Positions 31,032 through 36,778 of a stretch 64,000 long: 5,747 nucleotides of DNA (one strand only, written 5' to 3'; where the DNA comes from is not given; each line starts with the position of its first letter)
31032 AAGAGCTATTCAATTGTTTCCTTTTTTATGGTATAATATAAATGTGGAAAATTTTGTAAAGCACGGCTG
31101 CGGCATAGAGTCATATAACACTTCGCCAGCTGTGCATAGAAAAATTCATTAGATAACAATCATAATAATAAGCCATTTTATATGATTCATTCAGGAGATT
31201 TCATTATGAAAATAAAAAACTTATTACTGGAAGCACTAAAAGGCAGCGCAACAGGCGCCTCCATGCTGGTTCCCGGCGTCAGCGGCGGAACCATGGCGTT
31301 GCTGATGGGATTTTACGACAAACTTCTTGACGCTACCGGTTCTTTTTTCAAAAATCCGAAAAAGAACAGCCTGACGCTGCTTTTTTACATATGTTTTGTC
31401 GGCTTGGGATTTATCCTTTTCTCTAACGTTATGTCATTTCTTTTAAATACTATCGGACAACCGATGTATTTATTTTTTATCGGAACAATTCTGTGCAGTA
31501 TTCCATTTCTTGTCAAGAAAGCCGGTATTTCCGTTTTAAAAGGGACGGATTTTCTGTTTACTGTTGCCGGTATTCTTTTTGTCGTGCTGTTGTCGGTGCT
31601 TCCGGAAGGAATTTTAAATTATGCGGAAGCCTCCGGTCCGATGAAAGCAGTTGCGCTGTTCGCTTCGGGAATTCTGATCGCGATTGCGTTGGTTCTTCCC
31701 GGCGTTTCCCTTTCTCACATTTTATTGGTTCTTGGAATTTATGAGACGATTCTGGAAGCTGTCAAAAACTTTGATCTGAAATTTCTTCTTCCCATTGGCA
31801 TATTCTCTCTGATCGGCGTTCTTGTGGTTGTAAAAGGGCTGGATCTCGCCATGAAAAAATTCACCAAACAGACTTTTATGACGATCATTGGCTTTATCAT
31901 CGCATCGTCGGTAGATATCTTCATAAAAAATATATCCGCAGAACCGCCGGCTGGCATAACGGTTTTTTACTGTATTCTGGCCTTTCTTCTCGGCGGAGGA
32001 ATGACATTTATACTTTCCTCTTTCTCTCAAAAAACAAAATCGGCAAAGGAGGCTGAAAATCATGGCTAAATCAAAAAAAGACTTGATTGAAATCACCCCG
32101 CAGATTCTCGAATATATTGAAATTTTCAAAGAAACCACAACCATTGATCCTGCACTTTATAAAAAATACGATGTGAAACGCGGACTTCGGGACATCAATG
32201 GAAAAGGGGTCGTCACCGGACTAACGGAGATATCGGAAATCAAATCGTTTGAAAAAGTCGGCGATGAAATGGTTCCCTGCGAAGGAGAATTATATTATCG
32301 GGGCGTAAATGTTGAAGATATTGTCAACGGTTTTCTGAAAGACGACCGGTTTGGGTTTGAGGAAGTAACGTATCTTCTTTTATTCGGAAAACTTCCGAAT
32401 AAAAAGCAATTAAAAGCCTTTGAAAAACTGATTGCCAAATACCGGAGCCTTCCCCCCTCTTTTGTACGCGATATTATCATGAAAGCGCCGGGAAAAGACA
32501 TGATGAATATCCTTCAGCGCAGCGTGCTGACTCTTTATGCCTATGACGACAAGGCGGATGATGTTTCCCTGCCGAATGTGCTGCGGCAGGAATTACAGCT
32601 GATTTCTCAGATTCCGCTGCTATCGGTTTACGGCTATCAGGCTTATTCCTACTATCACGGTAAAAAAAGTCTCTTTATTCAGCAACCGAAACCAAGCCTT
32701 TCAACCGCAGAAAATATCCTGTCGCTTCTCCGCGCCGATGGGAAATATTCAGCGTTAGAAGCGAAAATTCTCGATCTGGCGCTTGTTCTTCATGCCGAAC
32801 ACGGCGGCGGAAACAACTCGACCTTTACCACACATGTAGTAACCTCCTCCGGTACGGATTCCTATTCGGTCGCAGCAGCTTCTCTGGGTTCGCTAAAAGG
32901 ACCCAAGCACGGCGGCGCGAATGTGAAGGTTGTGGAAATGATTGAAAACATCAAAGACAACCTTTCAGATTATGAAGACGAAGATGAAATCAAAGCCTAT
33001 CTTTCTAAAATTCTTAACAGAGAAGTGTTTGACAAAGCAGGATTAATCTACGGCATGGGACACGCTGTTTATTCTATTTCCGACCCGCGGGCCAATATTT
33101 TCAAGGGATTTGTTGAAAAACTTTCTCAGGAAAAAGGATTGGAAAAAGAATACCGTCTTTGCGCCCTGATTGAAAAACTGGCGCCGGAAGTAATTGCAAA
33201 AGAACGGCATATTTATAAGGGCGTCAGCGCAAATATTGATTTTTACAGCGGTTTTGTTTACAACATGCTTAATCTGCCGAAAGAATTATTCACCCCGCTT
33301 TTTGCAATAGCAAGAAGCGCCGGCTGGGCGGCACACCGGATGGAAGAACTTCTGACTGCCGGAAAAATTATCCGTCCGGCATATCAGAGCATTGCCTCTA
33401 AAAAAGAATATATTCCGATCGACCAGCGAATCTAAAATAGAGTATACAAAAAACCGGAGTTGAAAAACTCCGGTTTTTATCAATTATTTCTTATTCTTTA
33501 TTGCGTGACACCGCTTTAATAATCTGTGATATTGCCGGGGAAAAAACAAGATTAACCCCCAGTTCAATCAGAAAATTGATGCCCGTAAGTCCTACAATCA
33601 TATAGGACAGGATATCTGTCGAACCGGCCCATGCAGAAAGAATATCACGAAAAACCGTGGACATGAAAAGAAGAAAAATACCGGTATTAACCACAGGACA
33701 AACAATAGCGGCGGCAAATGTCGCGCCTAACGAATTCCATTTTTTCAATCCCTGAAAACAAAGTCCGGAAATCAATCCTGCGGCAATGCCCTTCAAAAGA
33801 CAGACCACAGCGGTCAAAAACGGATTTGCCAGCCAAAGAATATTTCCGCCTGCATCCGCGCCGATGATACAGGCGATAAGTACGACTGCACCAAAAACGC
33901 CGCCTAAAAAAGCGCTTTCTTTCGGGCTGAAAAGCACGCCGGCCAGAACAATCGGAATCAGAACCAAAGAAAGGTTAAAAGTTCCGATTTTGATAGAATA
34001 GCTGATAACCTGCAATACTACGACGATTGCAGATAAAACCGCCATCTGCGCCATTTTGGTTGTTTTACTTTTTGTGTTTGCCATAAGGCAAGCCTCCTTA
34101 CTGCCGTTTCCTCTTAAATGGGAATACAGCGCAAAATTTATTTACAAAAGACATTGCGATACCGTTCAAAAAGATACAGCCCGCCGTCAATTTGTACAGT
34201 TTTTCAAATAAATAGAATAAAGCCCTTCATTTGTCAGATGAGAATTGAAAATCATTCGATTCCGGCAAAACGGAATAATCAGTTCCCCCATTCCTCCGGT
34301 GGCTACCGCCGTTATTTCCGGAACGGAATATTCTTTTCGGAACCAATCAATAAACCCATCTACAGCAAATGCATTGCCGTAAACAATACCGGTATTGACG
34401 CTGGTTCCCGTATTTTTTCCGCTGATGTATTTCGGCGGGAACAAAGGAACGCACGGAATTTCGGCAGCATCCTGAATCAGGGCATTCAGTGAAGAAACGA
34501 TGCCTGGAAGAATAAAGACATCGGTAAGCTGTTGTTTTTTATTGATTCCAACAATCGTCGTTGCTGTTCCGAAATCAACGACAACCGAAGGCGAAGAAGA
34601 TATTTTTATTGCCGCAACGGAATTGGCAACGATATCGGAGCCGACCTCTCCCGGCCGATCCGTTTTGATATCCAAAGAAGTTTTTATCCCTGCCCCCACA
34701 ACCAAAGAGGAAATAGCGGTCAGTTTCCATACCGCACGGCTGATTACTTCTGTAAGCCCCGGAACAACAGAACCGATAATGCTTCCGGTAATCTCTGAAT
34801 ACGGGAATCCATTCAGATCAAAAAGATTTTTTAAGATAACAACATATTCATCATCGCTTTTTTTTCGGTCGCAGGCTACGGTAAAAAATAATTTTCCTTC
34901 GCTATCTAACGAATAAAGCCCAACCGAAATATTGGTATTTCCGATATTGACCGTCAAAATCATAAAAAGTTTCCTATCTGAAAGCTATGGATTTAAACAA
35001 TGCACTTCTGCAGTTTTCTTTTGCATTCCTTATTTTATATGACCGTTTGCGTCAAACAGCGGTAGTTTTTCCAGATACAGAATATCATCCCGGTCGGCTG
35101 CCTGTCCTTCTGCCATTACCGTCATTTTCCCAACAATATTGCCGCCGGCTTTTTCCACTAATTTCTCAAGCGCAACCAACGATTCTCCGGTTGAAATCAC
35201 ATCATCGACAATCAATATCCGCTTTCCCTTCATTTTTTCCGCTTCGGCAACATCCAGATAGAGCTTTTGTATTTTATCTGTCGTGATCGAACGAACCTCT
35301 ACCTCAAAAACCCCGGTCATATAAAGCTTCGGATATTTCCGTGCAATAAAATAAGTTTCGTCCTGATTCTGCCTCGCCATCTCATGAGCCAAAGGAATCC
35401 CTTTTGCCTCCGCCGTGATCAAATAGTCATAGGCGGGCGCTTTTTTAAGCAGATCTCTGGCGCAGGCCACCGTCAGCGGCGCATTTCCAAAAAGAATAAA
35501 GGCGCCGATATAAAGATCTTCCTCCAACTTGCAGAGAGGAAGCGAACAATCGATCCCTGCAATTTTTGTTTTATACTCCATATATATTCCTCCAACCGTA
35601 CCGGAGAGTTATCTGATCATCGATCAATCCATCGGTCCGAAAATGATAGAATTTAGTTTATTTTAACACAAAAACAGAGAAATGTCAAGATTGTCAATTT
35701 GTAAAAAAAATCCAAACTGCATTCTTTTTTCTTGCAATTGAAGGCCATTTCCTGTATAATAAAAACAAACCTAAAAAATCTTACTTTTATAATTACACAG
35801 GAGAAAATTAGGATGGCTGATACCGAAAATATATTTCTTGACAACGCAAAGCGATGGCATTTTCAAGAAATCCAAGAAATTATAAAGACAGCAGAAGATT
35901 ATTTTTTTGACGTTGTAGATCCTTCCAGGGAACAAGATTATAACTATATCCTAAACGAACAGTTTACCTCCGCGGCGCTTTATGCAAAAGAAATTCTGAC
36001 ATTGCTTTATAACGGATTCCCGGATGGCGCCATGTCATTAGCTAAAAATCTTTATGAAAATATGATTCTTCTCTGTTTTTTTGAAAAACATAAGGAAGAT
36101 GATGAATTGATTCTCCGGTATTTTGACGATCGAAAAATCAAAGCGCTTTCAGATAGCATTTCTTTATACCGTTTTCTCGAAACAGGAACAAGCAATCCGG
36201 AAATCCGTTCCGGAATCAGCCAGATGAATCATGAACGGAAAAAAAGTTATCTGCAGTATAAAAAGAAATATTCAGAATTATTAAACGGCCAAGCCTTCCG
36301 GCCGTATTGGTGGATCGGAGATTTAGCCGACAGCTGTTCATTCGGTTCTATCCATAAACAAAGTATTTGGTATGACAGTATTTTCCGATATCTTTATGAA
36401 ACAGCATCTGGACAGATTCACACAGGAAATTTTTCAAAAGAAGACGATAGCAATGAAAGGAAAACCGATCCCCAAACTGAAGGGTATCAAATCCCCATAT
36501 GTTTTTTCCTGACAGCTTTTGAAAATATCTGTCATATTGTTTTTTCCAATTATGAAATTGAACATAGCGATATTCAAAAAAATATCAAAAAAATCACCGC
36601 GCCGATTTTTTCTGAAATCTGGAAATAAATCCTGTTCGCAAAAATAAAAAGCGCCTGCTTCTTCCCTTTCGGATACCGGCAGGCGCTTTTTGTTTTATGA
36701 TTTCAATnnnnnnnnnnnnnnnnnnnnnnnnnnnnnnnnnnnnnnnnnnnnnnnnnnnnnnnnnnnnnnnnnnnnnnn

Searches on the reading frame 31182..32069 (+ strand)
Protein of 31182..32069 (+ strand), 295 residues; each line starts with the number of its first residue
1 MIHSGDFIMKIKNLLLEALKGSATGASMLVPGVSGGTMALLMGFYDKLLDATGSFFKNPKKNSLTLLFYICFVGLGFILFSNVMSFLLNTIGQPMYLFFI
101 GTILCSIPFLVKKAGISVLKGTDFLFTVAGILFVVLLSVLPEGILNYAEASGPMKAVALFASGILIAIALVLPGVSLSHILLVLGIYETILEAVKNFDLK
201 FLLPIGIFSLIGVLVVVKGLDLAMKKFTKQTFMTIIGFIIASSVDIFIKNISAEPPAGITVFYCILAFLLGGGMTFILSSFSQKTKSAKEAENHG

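Call 35: search_protein_families(library=pfam, proteins=[window:31182-32069:+], max_evalue=0.001)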
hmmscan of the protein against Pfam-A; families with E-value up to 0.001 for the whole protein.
window:31182-32069:+ (295 aa): 1 family
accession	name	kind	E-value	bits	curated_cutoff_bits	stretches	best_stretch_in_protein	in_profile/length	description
PF04018.18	VCA0040-like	-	3.7e-38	131.9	26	1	25-248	2-230/246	Undecaprenyl phosphate translocase-like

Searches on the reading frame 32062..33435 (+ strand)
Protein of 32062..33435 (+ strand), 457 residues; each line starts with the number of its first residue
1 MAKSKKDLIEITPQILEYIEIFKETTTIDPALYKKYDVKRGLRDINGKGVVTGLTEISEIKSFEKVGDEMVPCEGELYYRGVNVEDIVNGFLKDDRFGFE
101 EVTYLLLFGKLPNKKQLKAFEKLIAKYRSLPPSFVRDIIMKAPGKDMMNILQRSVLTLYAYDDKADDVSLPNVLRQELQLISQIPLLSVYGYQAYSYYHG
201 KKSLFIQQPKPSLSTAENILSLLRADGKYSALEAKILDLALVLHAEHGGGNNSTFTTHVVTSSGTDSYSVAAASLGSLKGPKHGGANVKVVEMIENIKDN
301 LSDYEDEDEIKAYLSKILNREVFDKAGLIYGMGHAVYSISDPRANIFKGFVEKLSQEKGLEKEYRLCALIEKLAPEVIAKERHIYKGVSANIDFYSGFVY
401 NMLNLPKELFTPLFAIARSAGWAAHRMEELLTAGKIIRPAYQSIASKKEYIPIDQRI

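Call 35: search_protein_families(library=pfam, proteins=[window:32062-33435:+], max_evalue=0.001)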
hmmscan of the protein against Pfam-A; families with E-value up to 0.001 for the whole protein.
window:32062-33435:+ (457 aa): 1 family
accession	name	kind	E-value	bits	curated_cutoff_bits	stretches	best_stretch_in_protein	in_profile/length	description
PF00285.26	Citrate_synt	-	2.5e-115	385.8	27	1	48-440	3-357/357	Citrate synthase, C-terminal domain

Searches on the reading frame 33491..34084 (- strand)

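Call 35: search_protein_families(library=pfam, proteins=[window:33491-34084:-], max_evalue=0.001)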
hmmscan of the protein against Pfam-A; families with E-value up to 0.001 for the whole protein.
window:33491-34084:- (197 aa): 1 family
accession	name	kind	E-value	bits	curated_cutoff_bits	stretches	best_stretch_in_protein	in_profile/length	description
PF12822.12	ECF_trnsprt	-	1.8e-10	41.5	30.7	1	10-185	2-168/169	ECF transporter, substrate-specific component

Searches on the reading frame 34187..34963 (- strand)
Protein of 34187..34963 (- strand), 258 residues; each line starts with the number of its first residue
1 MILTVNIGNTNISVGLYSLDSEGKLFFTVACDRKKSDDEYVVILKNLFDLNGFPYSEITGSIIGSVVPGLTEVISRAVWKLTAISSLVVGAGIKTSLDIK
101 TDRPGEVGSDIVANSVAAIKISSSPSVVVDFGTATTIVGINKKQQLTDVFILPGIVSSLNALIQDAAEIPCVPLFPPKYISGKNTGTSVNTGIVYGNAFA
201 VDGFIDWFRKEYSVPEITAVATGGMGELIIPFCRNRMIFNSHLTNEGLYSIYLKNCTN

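Call 34: search_protein_families(library=pfam, proteins=[window:34187-34963:-], max_evalue=0.001)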
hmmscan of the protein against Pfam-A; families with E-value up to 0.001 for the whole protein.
window:34187-34963:- (258 aa): 1 family
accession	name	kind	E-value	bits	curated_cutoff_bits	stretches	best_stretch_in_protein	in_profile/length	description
PF03309.20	Pan_kinase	-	3.5e-45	154.8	24.7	1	2-205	1-203/205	Type III pantothenate kinase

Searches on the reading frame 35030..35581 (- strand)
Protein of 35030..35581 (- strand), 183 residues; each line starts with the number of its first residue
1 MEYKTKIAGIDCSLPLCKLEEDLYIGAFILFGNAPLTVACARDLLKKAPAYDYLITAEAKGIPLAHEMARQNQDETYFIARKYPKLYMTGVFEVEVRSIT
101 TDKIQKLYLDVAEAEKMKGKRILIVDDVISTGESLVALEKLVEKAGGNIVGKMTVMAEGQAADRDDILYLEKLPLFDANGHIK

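Call 34: search_protein_families(library=pfam, proteins=[window:35030-35581:-], max_evalue=0.001)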
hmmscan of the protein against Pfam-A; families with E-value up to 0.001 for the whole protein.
window:35030-35581:- (183 aa): 1 family
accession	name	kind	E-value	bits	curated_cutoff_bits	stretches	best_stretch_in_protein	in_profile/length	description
PF00156.33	Pribosyltran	-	1e-11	44.8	26.3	1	52-168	31-136/158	Phosphoribosyl transferase domain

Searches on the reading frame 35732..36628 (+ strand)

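Call 34: search_protein_families(library=pfam, proteins=[window:35732-36628:+], max_evalue=0.001)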
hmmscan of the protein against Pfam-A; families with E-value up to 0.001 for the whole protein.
window:35732-36628:+ (298 aa): 1 family
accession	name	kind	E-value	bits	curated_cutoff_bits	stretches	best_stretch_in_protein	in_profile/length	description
PF18928.5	DUF5677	-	1.7e-14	54.7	27.1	1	76-235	6-154/166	Family of unknown function (DUF5677)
